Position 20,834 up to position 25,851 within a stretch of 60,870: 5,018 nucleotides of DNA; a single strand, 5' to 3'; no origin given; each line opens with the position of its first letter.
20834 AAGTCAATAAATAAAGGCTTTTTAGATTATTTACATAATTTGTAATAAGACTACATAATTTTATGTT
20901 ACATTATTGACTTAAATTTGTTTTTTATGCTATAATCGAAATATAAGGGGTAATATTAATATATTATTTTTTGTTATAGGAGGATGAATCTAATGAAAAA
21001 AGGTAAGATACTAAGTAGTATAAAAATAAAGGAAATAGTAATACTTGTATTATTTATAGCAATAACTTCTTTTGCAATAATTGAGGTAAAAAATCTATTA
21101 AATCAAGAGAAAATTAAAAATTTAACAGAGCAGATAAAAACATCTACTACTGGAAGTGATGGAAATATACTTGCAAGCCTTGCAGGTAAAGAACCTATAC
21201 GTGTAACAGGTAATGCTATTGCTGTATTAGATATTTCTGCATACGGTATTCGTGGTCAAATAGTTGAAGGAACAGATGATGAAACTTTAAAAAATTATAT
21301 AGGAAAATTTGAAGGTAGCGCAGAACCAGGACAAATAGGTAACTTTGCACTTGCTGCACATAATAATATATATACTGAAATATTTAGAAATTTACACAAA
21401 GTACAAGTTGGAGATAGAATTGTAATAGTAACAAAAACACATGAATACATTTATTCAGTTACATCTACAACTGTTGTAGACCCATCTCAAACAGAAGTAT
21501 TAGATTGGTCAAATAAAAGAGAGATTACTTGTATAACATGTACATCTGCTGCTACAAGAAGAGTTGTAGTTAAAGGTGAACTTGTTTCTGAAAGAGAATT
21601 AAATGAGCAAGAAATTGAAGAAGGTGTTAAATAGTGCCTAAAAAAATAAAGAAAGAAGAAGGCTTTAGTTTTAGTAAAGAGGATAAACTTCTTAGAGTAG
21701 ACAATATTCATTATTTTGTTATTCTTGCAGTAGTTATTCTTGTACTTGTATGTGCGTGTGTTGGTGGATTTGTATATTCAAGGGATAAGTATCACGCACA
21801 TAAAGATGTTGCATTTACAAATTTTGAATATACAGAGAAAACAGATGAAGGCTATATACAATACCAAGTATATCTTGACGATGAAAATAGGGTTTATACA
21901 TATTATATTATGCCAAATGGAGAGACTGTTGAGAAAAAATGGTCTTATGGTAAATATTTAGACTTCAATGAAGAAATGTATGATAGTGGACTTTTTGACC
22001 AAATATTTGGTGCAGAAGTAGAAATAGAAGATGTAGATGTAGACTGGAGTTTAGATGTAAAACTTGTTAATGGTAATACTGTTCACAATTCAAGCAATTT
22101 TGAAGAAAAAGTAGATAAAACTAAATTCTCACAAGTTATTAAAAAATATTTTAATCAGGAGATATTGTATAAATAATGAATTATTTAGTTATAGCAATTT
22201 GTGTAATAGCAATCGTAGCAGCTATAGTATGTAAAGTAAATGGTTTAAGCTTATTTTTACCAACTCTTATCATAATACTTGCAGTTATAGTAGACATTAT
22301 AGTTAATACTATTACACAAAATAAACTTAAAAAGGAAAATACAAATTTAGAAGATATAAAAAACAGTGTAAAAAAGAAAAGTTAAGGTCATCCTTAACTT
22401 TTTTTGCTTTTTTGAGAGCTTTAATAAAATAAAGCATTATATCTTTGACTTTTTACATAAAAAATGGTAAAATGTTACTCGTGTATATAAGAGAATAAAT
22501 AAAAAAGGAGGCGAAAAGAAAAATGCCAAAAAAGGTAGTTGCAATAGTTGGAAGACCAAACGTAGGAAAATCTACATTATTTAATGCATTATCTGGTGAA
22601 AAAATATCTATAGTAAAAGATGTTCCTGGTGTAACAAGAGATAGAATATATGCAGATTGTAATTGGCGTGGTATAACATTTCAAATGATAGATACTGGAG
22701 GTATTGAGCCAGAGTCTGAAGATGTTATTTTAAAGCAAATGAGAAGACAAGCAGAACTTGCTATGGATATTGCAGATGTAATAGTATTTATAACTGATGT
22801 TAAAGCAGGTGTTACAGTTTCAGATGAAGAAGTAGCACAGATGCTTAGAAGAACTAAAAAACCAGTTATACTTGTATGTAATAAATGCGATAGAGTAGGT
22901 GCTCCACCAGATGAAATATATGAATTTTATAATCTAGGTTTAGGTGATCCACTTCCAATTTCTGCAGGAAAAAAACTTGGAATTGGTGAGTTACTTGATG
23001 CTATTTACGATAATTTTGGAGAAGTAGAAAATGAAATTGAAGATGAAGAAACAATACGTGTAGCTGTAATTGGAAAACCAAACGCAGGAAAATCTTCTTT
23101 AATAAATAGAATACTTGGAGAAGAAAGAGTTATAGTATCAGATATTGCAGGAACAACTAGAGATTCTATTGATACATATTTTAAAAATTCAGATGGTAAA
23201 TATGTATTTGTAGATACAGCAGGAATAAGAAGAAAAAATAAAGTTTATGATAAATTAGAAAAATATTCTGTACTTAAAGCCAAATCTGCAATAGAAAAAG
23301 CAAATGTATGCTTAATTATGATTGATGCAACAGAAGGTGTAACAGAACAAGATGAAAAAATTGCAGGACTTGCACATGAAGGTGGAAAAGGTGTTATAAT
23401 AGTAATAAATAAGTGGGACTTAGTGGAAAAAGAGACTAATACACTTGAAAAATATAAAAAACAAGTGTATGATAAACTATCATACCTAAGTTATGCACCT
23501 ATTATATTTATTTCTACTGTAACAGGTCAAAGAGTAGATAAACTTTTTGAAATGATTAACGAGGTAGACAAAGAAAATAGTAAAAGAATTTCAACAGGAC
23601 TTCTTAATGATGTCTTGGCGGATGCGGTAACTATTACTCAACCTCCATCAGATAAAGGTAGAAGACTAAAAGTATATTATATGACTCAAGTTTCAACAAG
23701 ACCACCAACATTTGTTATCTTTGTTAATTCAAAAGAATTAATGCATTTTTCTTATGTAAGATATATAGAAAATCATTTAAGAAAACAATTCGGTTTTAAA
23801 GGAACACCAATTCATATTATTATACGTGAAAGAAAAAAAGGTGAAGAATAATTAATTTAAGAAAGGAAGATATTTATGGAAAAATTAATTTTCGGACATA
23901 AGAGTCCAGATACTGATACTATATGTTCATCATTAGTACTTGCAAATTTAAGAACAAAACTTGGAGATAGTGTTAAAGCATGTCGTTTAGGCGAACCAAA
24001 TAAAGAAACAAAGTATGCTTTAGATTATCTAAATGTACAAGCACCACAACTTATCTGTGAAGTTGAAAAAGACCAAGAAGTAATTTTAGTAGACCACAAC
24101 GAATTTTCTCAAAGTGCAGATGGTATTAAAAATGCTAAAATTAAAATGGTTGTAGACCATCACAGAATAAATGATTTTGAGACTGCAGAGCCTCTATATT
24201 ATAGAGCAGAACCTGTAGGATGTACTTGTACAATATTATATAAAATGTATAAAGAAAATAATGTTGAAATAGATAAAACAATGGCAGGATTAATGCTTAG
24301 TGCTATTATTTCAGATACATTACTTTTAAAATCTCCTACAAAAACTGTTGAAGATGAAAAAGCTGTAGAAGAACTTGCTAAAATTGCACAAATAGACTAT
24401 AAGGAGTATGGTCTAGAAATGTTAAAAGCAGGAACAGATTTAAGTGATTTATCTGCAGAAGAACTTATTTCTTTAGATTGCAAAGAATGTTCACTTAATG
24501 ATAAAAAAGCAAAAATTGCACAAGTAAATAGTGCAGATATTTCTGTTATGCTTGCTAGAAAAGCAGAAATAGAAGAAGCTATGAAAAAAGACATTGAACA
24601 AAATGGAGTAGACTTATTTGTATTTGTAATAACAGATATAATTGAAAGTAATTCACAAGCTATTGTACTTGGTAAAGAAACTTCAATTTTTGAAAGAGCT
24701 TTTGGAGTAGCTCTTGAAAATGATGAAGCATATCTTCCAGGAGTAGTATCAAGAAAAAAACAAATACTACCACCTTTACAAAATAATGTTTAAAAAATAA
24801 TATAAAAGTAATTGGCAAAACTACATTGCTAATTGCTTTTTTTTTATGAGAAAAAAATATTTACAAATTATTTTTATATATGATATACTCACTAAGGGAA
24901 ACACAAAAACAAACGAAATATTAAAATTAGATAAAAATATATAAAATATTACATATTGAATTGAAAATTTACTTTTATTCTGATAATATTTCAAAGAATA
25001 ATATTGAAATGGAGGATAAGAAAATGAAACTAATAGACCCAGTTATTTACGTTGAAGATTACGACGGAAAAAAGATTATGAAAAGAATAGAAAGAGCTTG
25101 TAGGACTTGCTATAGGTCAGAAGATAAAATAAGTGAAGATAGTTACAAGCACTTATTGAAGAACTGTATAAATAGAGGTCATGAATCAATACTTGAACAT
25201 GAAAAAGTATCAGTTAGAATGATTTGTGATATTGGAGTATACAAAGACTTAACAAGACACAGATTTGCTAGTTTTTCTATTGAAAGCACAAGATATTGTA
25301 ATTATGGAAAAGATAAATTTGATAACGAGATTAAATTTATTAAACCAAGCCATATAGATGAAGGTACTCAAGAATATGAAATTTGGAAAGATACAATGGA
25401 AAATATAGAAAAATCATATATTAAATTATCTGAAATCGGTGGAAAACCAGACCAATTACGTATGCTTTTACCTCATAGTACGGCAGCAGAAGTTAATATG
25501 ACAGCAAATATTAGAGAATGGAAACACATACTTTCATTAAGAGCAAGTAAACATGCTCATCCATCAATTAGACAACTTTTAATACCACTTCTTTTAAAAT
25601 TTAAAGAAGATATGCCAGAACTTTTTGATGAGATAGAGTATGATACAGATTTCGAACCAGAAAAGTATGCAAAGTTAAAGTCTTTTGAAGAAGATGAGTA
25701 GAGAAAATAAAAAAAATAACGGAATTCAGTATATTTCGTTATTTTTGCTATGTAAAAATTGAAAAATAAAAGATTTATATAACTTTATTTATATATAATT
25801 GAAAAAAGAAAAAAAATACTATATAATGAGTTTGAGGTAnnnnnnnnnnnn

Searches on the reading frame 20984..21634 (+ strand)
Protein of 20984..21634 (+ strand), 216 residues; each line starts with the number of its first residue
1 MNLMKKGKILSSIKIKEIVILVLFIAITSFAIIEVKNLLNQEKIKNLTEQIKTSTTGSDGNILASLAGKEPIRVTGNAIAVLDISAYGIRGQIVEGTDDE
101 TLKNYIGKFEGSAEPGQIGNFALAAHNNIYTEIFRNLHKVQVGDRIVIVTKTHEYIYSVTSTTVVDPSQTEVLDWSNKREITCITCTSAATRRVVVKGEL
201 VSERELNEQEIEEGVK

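Call 18: search_protein_families(library=pfam, proteins=[window:20984-21634:+], max_evalue=0.001)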
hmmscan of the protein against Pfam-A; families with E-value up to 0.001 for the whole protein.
window:20984-21634:+ (216 aa): 1 family
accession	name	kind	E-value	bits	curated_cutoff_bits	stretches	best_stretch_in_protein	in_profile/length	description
PF04203.18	Sortase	-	2.4e-27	95.6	26.6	1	82-201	1-125/125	Sortase domain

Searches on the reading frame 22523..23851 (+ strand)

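Call 18: search_protein_families(library=pfam, proteins=[window:22523-23851:+], max_evalue=0.001)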
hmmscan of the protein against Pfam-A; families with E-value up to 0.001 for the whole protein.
window:22523-23851:+ (442 aa): 19 families
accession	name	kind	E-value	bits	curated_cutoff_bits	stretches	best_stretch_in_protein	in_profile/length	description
PF01926.29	MMR_HSR1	-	2.2e-60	202.1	21.9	2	6-121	2-113/113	50S ribosome-binding GTPase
PF14714.11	KH_dom-like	-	4.4e-37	126.7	27.3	1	355-435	1-81/81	KH-domain-like of EngA bacterial GTPase enzymes, C-terminal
PF00009.33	GTP_EFTU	-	1.8e-29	103.1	26.5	2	176-347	2-184/188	Elongation factor Tu GTP binding domain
PF02421.24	FeoB_N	-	1.6e-24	86.6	27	2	5-132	2-125/156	Ferrous iron transport protein B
PF00350.29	Dynamin_N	-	7.9e-16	59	27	1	180-213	1-33/168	Dynamin family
PF03193.22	RsgA_GTPase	-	2.3e-12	47.5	30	0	167-212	99-141/174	RsgA GTPase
PF04548.22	AIG1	-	3.8e-12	46.4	27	2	6-110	3-109/212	AIG1 family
PF08477.19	Roc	-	3.5e-09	37.4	27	0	6-123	2-119/119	Ras of Complex, Roc, domain of DAPkinase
PF10662.15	PduV-EutP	-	2.8e-08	34.1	21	0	4-160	2-140/143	Ethanolamine utilisation - propanediol utilisation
PF16897.10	MMR_HSR1_Xtn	-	4.8e-08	33.4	35.2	0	97-164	38-103/106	C-terminal region of MMR_HSR1 domain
PF00025.27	Arf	-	1.2e-07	31.9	22.3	0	7-128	18-131/174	ADP-ribosylation factor family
PF00071.28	Ras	-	2.2e-07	31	21.6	0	6-123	2-115/162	Ras family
PF00005.33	ABC_tran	-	5.7e-07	30.7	25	0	3-27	11-35/137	ABC transporter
PF13479.12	AAA_24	-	8.1e-05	23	27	0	178-251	3-68/195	AAA domain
PF03308.22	MeaB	-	0.00019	21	23.1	0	292-350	175-236/273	Methylmalonyl Co-A mutase-associated GTPase MeaB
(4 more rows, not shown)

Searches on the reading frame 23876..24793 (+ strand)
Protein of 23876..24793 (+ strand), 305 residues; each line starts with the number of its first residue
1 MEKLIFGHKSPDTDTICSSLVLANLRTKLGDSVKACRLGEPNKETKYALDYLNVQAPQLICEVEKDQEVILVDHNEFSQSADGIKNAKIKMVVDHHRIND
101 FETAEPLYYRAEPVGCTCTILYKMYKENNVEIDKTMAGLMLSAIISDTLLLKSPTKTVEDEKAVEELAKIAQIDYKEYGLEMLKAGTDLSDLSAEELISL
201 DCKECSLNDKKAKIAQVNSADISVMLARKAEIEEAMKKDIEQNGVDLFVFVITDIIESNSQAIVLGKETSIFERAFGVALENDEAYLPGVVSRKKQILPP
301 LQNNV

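Call 18: search_protein_families(library=pfam, proteins=[window:23876-24793:+], max_evalue=0.001)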
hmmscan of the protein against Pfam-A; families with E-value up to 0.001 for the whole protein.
window:23876-24793:+ (305 aa): 2 families
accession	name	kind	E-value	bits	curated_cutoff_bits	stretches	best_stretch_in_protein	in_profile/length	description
PF02833.19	DHHA2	-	5e-34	117.8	27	1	181-303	2-125/126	DHHA2 domain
PF01368.27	DHH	-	1.7e-26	93.3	28.1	1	4-144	3-125/125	DHH family, N-terminal domain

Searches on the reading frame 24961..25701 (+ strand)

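Call 18: search_protein_families(library=pfam, proteins=[window:24961-25701:+], max_evalue=0.001)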
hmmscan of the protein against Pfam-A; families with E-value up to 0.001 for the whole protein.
window:24961-25701:+ (246 aa): 1 family
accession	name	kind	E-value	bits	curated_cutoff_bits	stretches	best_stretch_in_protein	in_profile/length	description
PF02511.20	Thy1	-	6.5e-41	140.6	24.8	1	41-220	11-191/191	Thymidylate synthase complementing protein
